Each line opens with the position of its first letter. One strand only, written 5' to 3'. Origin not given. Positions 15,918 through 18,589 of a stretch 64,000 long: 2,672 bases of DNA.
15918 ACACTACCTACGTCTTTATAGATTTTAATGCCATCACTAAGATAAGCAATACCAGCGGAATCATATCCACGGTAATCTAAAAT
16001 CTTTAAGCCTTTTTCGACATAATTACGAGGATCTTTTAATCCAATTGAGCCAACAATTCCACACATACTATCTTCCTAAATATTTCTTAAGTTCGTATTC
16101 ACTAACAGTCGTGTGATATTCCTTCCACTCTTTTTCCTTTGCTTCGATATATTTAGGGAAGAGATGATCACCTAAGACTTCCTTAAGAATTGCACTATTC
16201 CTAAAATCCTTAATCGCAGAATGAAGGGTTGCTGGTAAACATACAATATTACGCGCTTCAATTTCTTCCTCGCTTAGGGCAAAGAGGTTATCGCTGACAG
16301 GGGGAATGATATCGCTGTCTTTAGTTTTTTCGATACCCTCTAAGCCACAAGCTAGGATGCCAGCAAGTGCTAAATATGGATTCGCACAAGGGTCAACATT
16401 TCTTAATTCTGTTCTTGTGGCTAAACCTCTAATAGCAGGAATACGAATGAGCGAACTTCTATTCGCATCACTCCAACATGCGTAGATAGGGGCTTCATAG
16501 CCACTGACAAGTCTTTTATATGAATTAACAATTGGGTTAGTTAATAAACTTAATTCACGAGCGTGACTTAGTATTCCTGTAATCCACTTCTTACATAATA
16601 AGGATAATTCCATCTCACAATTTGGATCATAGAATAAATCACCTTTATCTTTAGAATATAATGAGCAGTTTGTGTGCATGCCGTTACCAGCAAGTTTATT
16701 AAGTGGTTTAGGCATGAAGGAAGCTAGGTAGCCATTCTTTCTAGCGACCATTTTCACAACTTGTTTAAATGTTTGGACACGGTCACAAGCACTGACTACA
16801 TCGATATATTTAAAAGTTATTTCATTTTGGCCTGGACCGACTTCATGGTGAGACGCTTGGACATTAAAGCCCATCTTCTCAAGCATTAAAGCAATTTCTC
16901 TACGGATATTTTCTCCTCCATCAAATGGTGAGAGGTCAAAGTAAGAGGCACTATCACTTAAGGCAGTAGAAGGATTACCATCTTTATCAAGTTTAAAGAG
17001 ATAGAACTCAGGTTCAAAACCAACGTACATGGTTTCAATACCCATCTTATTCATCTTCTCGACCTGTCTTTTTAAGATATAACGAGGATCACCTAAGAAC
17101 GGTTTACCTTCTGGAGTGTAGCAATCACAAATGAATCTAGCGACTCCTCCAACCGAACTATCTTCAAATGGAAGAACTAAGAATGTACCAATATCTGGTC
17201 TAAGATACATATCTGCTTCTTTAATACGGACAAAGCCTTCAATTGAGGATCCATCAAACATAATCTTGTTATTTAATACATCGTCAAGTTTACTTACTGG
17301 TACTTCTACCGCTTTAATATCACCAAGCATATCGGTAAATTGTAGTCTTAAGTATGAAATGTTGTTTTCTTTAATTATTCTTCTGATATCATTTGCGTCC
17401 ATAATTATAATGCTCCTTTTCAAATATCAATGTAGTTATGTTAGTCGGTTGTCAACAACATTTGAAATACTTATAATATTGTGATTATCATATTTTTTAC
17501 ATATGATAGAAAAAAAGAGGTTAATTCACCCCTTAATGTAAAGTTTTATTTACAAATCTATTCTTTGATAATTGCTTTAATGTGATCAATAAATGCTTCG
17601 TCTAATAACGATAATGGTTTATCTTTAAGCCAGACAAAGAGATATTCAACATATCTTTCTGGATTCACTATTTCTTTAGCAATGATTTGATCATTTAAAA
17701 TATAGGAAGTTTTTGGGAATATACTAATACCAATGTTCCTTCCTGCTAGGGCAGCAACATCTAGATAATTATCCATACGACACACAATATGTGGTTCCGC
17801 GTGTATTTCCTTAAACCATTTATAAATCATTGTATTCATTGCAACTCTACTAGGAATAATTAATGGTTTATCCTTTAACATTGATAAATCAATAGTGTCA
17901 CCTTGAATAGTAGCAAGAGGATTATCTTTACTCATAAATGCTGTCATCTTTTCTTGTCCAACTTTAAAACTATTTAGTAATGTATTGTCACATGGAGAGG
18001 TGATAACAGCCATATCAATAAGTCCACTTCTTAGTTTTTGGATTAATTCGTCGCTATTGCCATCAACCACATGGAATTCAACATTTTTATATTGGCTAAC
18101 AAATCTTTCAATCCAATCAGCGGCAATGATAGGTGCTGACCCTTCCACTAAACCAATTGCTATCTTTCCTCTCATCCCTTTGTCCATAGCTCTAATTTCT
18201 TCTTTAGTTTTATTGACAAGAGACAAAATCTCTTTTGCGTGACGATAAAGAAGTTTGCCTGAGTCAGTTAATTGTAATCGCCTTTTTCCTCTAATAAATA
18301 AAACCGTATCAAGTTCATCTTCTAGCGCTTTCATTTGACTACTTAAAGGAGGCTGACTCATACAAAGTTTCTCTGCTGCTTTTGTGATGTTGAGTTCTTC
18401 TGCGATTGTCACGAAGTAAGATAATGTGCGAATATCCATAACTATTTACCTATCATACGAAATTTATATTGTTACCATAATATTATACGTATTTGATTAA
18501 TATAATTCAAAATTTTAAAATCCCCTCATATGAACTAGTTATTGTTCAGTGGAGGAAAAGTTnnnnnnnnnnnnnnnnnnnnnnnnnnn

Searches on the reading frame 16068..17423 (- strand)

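Call 6: search_protein_families(library=ncbifam, proteins=[window:16068-17423:-], max_evalue=0.001)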
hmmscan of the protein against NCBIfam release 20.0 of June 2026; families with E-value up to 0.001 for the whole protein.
window:16068-17423:- (451 aa): 5 families
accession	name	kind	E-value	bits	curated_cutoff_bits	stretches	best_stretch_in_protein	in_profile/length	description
TIGR00653.1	GlnA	equivalog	8.6e-143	476.4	429.15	1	12-449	2-461/462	type I glutamate--ammonia ligase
TIGR03105.1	gln_synth_III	equivalog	2.5e-99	332.8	469.6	1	15-449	3-434/435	type III glutamate--ammonia ligase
NF045547.1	GGputSyn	equivalog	8.6e-85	285.1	650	1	10-443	2-437/438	gamma-glutamylputrescine synthetase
NF007006.0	PRK09469.1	equivalog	3.7e-78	263.2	845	2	149-448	168-466/469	glutamate--ammonia ligase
NF041605.1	gln_syn_GlnII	equivalog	0.00033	19.9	500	1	55-256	36-233/333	glutamine synthetase GlnII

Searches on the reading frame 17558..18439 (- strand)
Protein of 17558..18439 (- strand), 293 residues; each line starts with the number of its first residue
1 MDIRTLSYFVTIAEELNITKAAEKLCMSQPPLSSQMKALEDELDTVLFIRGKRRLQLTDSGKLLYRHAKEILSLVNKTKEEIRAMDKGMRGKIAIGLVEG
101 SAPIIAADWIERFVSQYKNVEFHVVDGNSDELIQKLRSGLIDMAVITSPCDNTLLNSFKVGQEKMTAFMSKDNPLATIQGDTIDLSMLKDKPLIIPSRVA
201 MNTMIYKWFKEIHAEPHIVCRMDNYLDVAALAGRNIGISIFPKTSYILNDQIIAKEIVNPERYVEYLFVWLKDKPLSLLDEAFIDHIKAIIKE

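Call 6: search_protein_families(library=ncbifam, proteins=[window:17558-18439:-], max_evalue=0.001)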
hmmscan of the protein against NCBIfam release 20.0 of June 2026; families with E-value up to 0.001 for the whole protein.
window:17558-18439:- (293 aa): 56 families (the best 25 are shown)
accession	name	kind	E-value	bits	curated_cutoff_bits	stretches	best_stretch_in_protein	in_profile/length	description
NF045775.1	acetoin_reg_AlsR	exception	1.5e-49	169.1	430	1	1-287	1-288/290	acetoin biosynthesis transcriptional regulator AlsR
NF047520.1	trans_act_CidR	equivalog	2.3e-49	168.1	415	1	1-289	1-290/292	cidABC operon transcriptional activator CidR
NF053705.1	TransRegGltCGpos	equivalog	1.7e-38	132.6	350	1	1-288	1-290/300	glutamate biosynthesis transcriptional regulator GltC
NF007385.0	PRK09906.1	equivalog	4.5e-38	131.1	356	1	1-289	1-289/296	DNA-binding transcriptional regulator HcaR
NF040786.1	LysR_Sec_metab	equivalog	5e-37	127.5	250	1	1-289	1-296/298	selenium metabolism-associated LysR family transcriptional regulator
NF007439.0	PRK09986.1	equivalog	4.6e-36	124.7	290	1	2-245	8-253/296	LysR family transcriptional regulator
TIGR03339.1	phn_lysR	subfamily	1.9e-35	122.5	341.1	1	7-285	3-277/279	aminoethylphosphonate catabolism associated LysR family transcriptional regulator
NF008410.0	PRK11233.1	equivalog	4.2e-33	114.8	309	1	1-244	1-241/305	nitrogen assimilation transcriptional regulator NAC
NF008416.0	PRK11242.1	equivalog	2.3e-32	112.5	277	1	1-242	1-242/300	transcriptional regulator CynR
NF047711.1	PutUtilRegPtrR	equivalog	2e-31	109.2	400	1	1-274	1-270/283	putrescine utilization regulator PtrR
NF008722.0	PRK11716.1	equivalog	8e-30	103.8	246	1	1-244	1-244/293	HTH-type transcriptional activator IlvY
NF040710.1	benzoate_CatM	exception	1.5e-29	103.2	580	1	1-245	1-247/293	cis,cis-muconate-binding transcription regulator CatM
NF008361.0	PRK11151.1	equivalog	7e-28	97.8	329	1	1-195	1-193/305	DNA-binding transcriptional regulator OxyR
TIGR02424.1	TF_pcaQ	equivalog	1.9e-27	96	303.8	1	3-201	5-203/300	pca operon transcription factor PcaQ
NF058504.1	TransRegCcpCBac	equivalog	1.1e-26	93.9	400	1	2-251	2-244/287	transcriptional regulator CcpC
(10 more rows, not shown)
